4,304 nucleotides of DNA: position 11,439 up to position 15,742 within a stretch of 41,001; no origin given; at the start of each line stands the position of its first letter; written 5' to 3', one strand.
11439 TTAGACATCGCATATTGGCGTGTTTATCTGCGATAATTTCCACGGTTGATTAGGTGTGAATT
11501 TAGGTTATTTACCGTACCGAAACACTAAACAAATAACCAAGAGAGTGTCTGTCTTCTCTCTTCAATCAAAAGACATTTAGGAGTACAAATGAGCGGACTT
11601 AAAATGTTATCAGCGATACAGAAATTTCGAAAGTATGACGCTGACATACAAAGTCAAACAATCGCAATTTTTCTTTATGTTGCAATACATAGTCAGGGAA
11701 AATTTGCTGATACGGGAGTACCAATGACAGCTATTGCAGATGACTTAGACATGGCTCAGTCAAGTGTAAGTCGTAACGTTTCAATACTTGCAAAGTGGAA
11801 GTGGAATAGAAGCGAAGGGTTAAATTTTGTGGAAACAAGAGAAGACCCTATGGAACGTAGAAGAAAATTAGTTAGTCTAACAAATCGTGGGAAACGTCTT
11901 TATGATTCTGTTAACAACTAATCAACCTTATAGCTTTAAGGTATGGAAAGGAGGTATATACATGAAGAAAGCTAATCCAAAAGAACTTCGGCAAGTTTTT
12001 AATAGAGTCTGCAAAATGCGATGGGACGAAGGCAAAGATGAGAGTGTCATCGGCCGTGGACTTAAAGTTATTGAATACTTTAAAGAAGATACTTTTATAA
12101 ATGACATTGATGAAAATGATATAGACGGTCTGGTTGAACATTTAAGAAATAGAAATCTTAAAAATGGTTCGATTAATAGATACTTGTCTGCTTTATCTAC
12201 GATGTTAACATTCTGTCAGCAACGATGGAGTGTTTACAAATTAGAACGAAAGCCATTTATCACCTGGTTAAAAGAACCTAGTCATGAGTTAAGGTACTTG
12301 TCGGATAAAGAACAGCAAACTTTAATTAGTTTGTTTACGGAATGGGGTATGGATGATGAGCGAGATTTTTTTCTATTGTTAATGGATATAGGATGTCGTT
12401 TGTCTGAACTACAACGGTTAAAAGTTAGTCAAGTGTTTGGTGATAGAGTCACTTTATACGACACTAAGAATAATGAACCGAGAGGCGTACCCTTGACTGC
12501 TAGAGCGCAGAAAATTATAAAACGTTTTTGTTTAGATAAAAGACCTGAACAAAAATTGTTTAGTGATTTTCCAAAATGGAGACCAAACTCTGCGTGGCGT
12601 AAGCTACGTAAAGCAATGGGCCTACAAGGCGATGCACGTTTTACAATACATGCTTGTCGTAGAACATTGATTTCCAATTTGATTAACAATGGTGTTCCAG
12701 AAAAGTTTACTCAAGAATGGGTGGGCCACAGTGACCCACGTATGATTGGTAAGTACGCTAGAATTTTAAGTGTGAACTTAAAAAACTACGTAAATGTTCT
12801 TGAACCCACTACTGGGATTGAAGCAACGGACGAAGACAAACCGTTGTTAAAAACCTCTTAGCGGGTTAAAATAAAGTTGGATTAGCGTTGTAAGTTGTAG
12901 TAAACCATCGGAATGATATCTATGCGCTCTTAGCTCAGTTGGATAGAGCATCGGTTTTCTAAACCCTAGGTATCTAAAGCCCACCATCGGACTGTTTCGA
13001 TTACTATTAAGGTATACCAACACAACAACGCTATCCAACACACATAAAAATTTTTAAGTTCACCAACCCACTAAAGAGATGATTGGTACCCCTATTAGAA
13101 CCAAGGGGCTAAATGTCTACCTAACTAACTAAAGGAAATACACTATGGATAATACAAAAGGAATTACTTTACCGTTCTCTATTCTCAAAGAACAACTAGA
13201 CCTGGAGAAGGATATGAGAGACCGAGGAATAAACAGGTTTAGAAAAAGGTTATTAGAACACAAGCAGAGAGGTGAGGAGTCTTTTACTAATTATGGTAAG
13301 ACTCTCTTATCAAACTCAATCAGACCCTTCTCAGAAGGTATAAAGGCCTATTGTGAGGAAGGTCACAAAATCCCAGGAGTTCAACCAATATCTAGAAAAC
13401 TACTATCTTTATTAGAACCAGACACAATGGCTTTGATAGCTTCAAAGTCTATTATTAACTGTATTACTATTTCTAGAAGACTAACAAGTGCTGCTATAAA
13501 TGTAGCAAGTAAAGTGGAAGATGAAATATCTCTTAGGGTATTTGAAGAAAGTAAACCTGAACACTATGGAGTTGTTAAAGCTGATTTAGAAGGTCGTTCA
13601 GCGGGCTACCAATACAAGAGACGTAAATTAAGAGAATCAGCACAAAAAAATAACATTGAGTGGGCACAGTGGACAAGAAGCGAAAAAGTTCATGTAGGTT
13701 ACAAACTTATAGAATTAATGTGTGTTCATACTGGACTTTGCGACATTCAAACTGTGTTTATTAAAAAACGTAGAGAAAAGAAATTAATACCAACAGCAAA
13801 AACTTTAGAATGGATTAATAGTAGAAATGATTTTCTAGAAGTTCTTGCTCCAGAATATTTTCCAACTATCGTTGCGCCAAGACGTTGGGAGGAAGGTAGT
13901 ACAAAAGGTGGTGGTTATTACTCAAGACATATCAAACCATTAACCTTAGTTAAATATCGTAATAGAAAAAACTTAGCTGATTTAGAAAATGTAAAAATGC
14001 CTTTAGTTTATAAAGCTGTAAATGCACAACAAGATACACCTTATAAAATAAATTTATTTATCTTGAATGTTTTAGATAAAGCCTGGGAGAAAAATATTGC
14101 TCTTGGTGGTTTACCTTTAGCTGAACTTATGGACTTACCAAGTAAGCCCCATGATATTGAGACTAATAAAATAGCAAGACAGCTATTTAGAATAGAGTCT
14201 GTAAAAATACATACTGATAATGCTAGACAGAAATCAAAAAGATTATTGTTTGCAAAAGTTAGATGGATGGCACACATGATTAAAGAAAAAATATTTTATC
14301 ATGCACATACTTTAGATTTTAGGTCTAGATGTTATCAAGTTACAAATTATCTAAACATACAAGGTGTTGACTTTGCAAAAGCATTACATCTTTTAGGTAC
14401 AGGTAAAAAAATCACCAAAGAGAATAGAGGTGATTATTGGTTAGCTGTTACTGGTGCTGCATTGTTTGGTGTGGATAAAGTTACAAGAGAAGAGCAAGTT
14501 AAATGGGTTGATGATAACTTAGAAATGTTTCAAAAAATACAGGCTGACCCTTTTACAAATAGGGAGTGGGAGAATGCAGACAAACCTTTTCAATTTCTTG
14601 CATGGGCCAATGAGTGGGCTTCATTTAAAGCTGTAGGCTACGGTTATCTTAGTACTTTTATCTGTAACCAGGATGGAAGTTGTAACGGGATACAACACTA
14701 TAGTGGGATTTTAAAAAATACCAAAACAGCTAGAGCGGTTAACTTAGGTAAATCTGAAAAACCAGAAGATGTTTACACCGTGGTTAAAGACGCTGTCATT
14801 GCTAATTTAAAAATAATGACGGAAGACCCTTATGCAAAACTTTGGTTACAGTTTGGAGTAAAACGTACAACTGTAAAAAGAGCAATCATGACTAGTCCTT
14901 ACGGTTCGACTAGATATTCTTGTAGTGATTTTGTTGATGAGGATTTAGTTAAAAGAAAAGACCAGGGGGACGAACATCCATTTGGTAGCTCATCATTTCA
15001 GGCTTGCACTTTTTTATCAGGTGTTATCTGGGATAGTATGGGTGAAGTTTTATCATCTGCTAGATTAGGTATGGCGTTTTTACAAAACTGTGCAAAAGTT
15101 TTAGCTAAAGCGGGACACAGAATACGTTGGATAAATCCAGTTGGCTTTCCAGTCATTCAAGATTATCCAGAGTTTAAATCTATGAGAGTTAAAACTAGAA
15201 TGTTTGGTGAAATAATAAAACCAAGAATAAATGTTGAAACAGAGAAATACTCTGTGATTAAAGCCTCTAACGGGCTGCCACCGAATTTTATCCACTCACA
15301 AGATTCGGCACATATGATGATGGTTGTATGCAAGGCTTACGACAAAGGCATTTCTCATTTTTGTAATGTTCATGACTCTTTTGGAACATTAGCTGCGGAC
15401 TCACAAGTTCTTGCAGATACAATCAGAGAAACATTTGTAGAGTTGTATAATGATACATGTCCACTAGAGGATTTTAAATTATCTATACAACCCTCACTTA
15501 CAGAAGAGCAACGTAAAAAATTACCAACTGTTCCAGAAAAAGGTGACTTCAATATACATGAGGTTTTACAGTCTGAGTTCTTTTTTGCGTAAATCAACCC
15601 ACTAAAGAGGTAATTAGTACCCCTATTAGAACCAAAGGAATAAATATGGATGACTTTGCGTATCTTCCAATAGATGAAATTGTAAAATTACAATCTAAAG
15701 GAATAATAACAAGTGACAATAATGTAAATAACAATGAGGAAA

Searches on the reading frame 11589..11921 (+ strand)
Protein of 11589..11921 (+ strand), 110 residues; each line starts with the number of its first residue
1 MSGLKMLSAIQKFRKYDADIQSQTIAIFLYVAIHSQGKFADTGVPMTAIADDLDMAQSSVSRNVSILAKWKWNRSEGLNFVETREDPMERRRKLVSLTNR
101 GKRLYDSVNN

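Call 13: search_protein_families(library=pfam, proteins=[window:11589-11921:+], max_evalue=0.01)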
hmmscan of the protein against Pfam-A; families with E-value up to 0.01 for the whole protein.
window:11589-11921:+ (110 aa): 0 families

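Call 77: search_protein_families(library=phrogs, proteins=[window:11589-11921:+], max_evalue=0.01)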
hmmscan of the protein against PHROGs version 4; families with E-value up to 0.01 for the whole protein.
window:11589-11921:+ (110 aa): 1 family
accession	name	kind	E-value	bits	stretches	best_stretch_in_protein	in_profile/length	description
phrog_9665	-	transcription regulation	7.4e-28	97.9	1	4-108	14-111/118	transcriptional regulator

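Call 89: search_solved_structures(query=window:11589-11921:+, max_evalue=1)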
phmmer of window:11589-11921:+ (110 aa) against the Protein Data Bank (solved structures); distinct sequences matched with E-value up to 1: 5.
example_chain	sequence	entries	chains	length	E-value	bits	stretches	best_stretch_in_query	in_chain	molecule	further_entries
3bpv_A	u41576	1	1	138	0.19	15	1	73-104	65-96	Transcriptional regulator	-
3bpx_A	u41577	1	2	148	0.21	14.9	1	73-104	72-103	Transcriptional regulator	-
2eth_A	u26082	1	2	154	0.42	13.9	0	18-107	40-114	transcriptional regulator, putative, Mar family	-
5cyv_A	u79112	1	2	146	0.51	13.6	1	81-107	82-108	Transcriptional regulator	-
3fm5_A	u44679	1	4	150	0.53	13.6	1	81-107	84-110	Transcriptional regulator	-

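Call 90: search_protein_families(library=ncbifam, proteins=[window:11589-11921:+], max_evalue=0.1)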
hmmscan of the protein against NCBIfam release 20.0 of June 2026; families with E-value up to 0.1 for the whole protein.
window:11589-11921:+ (110 aa): 5 families
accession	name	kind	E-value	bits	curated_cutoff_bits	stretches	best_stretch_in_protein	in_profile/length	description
NF041230.1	BagL_FevM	exception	0.0024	17.9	230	1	72-104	75-108/145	MarR family transcriptional regulator BagL/FevM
NF050097.1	BiurAmidohydBiuH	equivalog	0.013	14.9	370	1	15-86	9-74/221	biuret amidohydrolase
NF033788.1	HTH_metalloreg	subfamily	0.023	14.5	55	0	44-69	26-51/77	metalloregulator ArsR/SmtB family transcription factor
NF045593.1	bilirub_TF_BilQ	equivalog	0.084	12.6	125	1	49-108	50-101/135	bilirubin utilization transcriptional regulator BilQ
TIGR02337.1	HpaR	equivalog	0.085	12.7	121.2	0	74-109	65-100/130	homoprotocatechuate degradation operon regulator HpaR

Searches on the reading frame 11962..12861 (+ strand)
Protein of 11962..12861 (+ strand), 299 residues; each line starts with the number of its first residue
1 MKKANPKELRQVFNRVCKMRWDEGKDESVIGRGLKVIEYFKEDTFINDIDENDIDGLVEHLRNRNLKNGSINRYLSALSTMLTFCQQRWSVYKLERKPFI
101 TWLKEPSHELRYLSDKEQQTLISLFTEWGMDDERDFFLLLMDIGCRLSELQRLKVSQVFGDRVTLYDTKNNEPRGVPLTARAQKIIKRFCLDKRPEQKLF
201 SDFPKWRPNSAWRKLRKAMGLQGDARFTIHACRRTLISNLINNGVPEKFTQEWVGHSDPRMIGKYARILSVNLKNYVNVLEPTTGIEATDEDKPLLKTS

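Call 13: search_protein_families(library=pfam, proteins=[window:11962-12861:+], max_evalue=0.01)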
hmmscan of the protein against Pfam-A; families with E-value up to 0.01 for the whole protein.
window:11962-12861:+ (299 aa): 3 families
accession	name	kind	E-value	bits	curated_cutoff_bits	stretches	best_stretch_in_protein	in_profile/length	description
PF00589.27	Phage_integrase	-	4e-19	69.5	27.1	1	133-267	24-167/172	Phage integrase family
PF02899.23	Phage_int_SAM_1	-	0.00054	20.6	22.3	1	37-84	30-78/83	Phage integrase, N-terminal SAM-like domain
PF13102.12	Phage_int_SAM_5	-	0.0065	17.3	22.3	0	32-83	27-80/98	Phage integrase SAM-like domain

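Call 90: search_protein_families(library=ncbifam, proteins=[window:11962-12861:+], max_evalue=0.1)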
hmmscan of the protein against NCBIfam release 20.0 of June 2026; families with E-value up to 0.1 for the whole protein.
window:11962-12861:+ (299 aa): 8 families
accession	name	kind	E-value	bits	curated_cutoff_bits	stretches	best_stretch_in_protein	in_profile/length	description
NF040815.2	recomb_XerA_Arch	equivalog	1.8e-20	73.6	220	1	44-275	33-261/263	site-specific tyrosine recombinase/integron integrase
TIGR02225.1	recomb_XerD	equivalog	3.3e-17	62.7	329.6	1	37-280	29-286/290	site-specific tyrosine recombinase XerD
NF001399.0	PRK00283.1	subfamily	7.5e-14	51.7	279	1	44-282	46-297/300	tyrosine recombinase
TIGR02224.1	recomb_XerC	equivalog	3.1e-13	49.8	335.15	1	44-275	39-284/295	tyrosine recombinase XerC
NF002331.0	PRK01287.1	subfamily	2e-05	23.7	371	1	126-197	158-230/365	site-specific tyrosine recombinase XerC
NF003462.0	PRK05084.1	equivalog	0.00094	18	267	0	224-280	300-356/360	tyrosine recombinase XerS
TIGR02249.1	integrase_gron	subfamily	0.0041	16.5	265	0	133-189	118-176/315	integron integrase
NF007371.0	PRK09871.1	subfamily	0.013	15.1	222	0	110-193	4-90/198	tyrosine-type DNA invertase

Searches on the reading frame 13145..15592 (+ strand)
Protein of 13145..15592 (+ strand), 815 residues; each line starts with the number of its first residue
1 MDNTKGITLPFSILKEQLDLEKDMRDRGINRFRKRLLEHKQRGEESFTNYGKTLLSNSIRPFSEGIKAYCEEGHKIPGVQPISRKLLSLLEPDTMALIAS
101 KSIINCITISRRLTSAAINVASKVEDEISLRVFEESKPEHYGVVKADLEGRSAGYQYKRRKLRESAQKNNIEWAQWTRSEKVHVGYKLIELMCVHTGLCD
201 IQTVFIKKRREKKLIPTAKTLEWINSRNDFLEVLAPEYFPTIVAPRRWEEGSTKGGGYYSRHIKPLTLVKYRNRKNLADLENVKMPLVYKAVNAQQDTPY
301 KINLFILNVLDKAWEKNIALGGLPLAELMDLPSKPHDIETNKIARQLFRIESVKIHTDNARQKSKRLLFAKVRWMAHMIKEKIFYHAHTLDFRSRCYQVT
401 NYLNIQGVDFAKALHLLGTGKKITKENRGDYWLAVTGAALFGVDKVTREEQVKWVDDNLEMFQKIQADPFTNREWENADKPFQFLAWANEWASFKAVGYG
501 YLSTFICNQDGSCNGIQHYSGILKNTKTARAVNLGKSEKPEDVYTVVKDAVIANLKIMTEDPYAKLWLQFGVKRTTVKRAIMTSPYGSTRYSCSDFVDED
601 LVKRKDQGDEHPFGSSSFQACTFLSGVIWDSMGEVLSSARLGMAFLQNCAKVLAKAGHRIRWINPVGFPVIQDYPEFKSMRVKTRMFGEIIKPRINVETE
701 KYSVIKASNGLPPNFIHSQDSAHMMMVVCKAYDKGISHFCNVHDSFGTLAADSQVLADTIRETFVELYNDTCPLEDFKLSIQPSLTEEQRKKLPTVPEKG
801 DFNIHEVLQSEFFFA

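Call 13: search_protein_families(library=pfam, proteins=[window:13145-15592:+], max_evalue=0.01)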
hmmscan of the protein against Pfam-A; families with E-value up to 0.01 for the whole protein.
window:13145-15592:+ (815 aa): 2 families
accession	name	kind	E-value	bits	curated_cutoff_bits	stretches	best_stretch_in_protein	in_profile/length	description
PF00940.24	RNA_pol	-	1.7e-95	321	22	1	427-786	5-373/448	DNA-dependent RNA polymerase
PF14700.11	RPOL_N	-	2.4e-12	47.4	30.1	1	17-293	2-330/334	DNA-directed RNA polymerase N-terminal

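Call 25: find_related_loci(query=window:13145-15592:+, collection=viral_contigs, flank=8000)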
Query window:13145-15592:+ (815 aa) in viral_contigs; peptide patterns used: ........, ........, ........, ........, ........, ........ (x = any residue, [..] = any of these).
9 stretches matched a pattern; 9 encode a relative of the query (tblastn E <= 1e-3); 9 distinct loci.
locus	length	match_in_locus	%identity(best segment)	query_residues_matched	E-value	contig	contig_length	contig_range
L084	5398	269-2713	98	1-815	0e+0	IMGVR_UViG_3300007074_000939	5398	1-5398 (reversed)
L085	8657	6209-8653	89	1-815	0e+0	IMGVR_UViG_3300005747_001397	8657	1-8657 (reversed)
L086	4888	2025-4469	89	1-815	0e+0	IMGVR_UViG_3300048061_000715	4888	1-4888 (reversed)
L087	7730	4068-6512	89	1-815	0e+0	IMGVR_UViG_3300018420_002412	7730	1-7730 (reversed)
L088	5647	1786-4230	88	1-815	0e+0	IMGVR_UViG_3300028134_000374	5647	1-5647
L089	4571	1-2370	89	26-815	0e+0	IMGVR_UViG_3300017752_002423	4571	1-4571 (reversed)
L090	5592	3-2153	89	99-815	0e+0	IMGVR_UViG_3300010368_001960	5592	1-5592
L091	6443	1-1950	89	166-815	0e+0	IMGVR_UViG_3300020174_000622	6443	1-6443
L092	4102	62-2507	87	1-815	0e+0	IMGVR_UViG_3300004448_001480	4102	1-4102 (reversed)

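Call 26: search_dna_similar(query=window:13145-15592:+, collection=phages, mode=protein, max_rows=60, max_evalue=1e-50)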
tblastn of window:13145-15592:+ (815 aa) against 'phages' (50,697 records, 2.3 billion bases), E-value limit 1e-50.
Records with a match: 2379; places in all: 2383; records where one place covers at least 80% of the query: 2229.
Best place of each record, by identity: 80-90% 8; 60-80% 1; <60% 2370.
By first word of the organism name: Klebsiella 695; Escherichia 343; Pseudomonas 301; Vibrio 115; Salmonella 112; Yersinia 92; Xanthomonas 54; Ralstonia 51; Aeromonas 44; Pectobacterium 38; and 65 more.
By host as written in the record: Klebsiella pneumoniae 372; - 343; Escherichia coli 122; Pseudomonas putida KT2440 and Paw85 53; Pseudomonas aeruginosa 42; Yersinia pestis 38; Klebsiella pneumoniae 135080 30; Salmonella enterica subsp. enterica serovar Typhi 30; and 588 more.
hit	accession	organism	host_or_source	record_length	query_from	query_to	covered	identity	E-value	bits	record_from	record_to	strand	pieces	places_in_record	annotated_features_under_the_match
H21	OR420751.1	Pelagibacter phage HTVC309P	Candidatus Pelagibacter sp.FZCC0233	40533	1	815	100%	89.0%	0e+0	1555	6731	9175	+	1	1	RNA polymerase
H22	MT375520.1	Pelagibacter phage Bylgja EXVC010P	Candidatus Pelagibacter sp H2P3alpha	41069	1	815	100%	89.0%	0e+0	1549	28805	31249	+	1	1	RNA polymerase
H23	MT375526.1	Pelagibacter phage Himinglaeva EXVC011P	Candidatus Pelagibacter sp H2P3alpha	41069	1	815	100%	89.0%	0e+0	1549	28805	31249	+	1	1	RNA polymerase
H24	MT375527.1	Pelagibacter phage Hroenn EXVC015P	Candidatus Pelagibacter sp H2P3alpha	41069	1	815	100%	89.0%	0e+0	1549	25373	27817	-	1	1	RNA polymerase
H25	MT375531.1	Pelagibacter phage Unn EXVC019P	Candidatus Pelagibacter sp H2P3alpha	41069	1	815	100%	89.0%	0e+0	1549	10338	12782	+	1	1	RNA polymerase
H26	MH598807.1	Pelagibacter phage HTVC120P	Candidatus Pelagibacter sp. HTCC7211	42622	1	815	100%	88.8%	0e+0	1546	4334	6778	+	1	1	RNA polymerase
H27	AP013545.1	uncultured phage MedDCM-OCT-S46-C10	metagenomic fosmid library constructed ...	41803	1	815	100%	88.5%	0e+0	1549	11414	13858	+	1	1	Mitochondrial DNA-directed RNA polymerase (RPO41)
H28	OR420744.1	Pelagibacter phage HTVC134P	Candidatus Pelagibacter sp. HTCC7211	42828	1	815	100%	88.3%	0e+0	1548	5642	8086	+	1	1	RNA polymerase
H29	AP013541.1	uncultured phage_MedDCM-OCT-S42-C7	metagenomic fosmid library constructed ...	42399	7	652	79%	75.4%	0e+0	1051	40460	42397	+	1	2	none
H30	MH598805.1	Pelagibacter phage HTVC109P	Candidatus Pelagibacter sp. HTCC7211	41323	15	815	98%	48.9%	0e+0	792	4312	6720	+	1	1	RNA polymerase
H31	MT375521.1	Pelagibacter phage Eistla EXVC025P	Candidatus Pelagibacter ubique HTCC1062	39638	15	815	98%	48.9%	0e+0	792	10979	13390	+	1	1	RNA polymerase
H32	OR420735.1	Pelagibacter phage HTVC168P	Candidatus Pelagibacter sp. HTCC7211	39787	15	815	98%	48.8%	0e+0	789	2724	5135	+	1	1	RNA polymerase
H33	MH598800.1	Pelagibacter phage HTVC031P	Candidatus Pelagibacter ubique HTCC1062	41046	15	815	98%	48.3%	0e+0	768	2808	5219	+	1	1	RNA polymerase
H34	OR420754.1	Pelagibacter phage HTVC142P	Candidatus Pelagibacter sp. HTCC7211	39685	15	815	98%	48.3%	0e+0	758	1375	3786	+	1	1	RNA polymerase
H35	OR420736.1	Pelagibacter phage HTVC304P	Candidatus Pelagibacter sp.FZCC0233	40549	15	815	98%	47.3%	0e+0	735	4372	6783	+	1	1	RNA polymerase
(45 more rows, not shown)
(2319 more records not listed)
